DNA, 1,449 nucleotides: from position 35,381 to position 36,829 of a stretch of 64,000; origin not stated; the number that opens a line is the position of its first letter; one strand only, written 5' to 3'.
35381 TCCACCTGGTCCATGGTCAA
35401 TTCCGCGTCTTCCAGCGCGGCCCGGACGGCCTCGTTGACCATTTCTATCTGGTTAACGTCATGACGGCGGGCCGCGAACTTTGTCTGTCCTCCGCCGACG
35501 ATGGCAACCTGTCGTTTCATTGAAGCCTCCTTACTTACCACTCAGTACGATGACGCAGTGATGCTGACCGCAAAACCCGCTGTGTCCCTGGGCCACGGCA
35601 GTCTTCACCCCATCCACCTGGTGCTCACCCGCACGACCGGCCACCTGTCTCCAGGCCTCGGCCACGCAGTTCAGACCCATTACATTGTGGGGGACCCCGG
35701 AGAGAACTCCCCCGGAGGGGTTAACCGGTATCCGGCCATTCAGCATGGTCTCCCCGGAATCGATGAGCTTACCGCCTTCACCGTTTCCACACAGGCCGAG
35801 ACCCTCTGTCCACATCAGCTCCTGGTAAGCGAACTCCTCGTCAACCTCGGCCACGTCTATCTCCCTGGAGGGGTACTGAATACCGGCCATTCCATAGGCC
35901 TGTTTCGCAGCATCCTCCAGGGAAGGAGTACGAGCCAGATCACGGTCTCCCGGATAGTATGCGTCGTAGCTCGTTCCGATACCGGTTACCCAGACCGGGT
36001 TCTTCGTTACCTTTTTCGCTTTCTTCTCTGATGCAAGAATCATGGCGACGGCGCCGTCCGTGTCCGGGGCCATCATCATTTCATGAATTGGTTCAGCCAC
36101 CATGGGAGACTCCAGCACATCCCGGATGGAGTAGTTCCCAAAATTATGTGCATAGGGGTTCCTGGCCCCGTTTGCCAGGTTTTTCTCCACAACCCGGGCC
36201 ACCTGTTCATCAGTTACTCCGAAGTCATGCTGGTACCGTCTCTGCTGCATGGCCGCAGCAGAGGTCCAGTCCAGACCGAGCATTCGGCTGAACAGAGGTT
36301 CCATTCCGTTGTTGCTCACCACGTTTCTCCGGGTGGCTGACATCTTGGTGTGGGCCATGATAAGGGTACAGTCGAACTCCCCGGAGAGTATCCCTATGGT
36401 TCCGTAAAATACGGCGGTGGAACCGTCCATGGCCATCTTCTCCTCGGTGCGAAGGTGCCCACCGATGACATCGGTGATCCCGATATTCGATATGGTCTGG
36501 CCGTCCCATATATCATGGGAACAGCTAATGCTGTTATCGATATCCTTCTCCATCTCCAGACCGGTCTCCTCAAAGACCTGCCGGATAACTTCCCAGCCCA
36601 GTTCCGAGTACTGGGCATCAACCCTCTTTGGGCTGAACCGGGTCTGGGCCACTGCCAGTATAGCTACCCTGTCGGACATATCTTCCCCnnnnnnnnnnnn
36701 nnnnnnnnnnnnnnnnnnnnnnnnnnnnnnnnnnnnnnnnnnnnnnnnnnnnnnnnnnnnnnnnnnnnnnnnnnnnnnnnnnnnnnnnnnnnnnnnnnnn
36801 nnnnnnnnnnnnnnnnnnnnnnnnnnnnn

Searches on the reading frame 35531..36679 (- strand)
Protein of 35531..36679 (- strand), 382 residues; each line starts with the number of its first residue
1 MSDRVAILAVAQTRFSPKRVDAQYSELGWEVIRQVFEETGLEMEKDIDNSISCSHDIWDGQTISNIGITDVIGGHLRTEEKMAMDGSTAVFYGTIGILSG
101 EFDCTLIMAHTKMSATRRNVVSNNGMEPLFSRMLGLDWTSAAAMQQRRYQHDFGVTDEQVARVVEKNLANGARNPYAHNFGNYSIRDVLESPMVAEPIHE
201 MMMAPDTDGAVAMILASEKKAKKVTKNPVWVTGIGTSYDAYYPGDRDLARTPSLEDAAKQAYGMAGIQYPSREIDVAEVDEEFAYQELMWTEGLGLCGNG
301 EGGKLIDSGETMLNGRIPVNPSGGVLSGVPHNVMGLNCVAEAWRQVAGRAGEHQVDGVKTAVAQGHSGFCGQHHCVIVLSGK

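Call 3: search_protein_families(library=pfam, proteins=[window:35531-36679:-])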
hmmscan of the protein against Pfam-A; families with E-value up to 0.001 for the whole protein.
window:35531-36679:- (382 aa): 2 families
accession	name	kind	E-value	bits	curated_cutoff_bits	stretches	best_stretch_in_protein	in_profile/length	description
PF22691.2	Thiolase_C_1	-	1.1e-31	110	28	1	246-377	13-141/144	Thiolase C-terminal domain-like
PF00108.29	Thiolase_N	-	0.00022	21.2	26.4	1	6-181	2-194/260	Thiolase, N-terminal domain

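Call 5: search_protein_families(library=ncbifam, proteins=[window:35531-36679:-], max_evalue=0.01)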
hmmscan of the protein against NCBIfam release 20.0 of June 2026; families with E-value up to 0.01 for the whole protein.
window:35531-36679:- (382 aa): 21 families
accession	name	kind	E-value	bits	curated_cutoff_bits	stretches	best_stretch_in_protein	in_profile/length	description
NF004722.0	PRK06066.1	equivalog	2.7e-73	247.2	516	1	3-379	4-383/385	thiolase domain-containing protein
NF006180.0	PRK08313.1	subfamily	3.5e-68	230.2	514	1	2-380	3-383/389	thiolase domain-containing protein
NF004721.0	PRK06065.1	equivalog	5.5e-66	223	455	1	2-380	9-392/393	thiolase domain-containing protein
NF004720.0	PRK06064.1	subfamily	1.4e-59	201.9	420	1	4-380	3-386/389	thiolase domain-containing protein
NF005924.0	PRK07937.1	subfamily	1.3e-52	179.4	419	1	3-381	3-351/353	lipid-transfer protein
NF004982.0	PRK06365.1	equivalog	2.1e-50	172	695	2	3-254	16-273/430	thiolase domain-containing protein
NF004810.0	PRK06157.1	equivalog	1.6e-47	162.5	403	1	2-379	6-394/400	acetyl-CoA acetyltransferase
NF009228.0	PRK12578.1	subfamily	5.3e-47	160.3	485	1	1-379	1-385/387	thiolase domain-containing protein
NF006102.0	PRK08256.1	subfamily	1.1e-45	156.4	436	1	1-364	1-377/394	lipid-transfer protein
NF004811.0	PRK06158.1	subfamily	1.5e-45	155.8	421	1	4-377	9-377/384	acetyl-CoA acetyltransferase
NF053570.1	AcCoTHIOL_METTL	equivalog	8.7e-44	149.9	600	1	81-380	83-382/385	acetyl-CoA acetyltransferase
NF004715.0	PRK06059.1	equivalog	1.9e-40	139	424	1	84-378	86-397/399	lipid-transfer protein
NF005892.0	PRK07855.1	subfamily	1.6e-39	135.9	469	1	2-363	5-374/390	lipid-transfer protein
NF006010.0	PRK08142.1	subfamily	2e-39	135.4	462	1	20-376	21-380/388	thiolase domain-containing protein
NF005704.0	PRK07516.1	subfamily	1.3e-34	119.9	412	1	78-364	81-371/389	thiolase domain-containing protein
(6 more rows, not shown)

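Call 38: search_solved_structures(query=window:35531-36679:-, max_evalue=1e-10, show_alignments=1)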
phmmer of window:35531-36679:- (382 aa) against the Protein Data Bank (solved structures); distinct sequences matched with E-value up to 1e-10: 17.
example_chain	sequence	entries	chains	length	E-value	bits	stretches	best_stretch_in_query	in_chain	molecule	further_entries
4yzo_A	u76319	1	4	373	1.8e-38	135.9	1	76-373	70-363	Putative acyl-CoA acyltransferase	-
7pxp_C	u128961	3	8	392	1.7e-32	116.3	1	5-376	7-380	Benzoylsuccinyl-CoA thiolase subunit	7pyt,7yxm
6hsj_A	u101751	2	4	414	2.8e-31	112.3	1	3-366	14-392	SCP2-thiolase (type-1)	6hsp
6hrv_A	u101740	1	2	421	3e-31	112.2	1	3-366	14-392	SCP2-thiolase (type-1)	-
7yvy_A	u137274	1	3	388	1e-27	100.6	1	82-373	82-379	Acetyl-CoA acetyltransferase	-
6esq_A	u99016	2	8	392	2.6e-24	89.3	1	80-346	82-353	acetoacetyl-CoA thiolase | Acetyl-CoA acetyltransferase thiolase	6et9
4u4e_A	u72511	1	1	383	2e-23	86.4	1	4-370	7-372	Thiolase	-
4bia_A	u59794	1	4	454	5.3e-23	85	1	146-359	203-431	3-KETOACYL-COA THIOLASE, PUTATIVE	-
4bi9_A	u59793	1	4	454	1.3e-22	83.7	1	146-359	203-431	3-KETOACYL-COA THIOLASE, PUTATIVE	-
6ok1_A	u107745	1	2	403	5e-21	78.5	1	142-359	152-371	Lipid-transfer protein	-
9myr_A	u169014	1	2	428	6.1e-21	78.2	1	142-377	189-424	Nonspecific lipid-transfer protein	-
3zbk_A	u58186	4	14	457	9e-19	71.1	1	81-358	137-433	3-KETOACYL-COA THIOLASE-LIKE PROTEIN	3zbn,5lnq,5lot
3zbl_A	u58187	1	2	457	1.5e-18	70.4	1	83-358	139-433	3-KETOACYL-COA THIOLASE-LIKE PROTEIN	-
3zbg_A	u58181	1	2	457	1.6e-18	70.2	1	84-358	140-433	3-KETOACYL-COA THIOLASE-LIKE PROTEIN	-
9skm_I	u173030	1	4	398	4.1e-18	68.9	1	90-380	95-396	2,4-diacetylphloroglucinol biosynthesis protein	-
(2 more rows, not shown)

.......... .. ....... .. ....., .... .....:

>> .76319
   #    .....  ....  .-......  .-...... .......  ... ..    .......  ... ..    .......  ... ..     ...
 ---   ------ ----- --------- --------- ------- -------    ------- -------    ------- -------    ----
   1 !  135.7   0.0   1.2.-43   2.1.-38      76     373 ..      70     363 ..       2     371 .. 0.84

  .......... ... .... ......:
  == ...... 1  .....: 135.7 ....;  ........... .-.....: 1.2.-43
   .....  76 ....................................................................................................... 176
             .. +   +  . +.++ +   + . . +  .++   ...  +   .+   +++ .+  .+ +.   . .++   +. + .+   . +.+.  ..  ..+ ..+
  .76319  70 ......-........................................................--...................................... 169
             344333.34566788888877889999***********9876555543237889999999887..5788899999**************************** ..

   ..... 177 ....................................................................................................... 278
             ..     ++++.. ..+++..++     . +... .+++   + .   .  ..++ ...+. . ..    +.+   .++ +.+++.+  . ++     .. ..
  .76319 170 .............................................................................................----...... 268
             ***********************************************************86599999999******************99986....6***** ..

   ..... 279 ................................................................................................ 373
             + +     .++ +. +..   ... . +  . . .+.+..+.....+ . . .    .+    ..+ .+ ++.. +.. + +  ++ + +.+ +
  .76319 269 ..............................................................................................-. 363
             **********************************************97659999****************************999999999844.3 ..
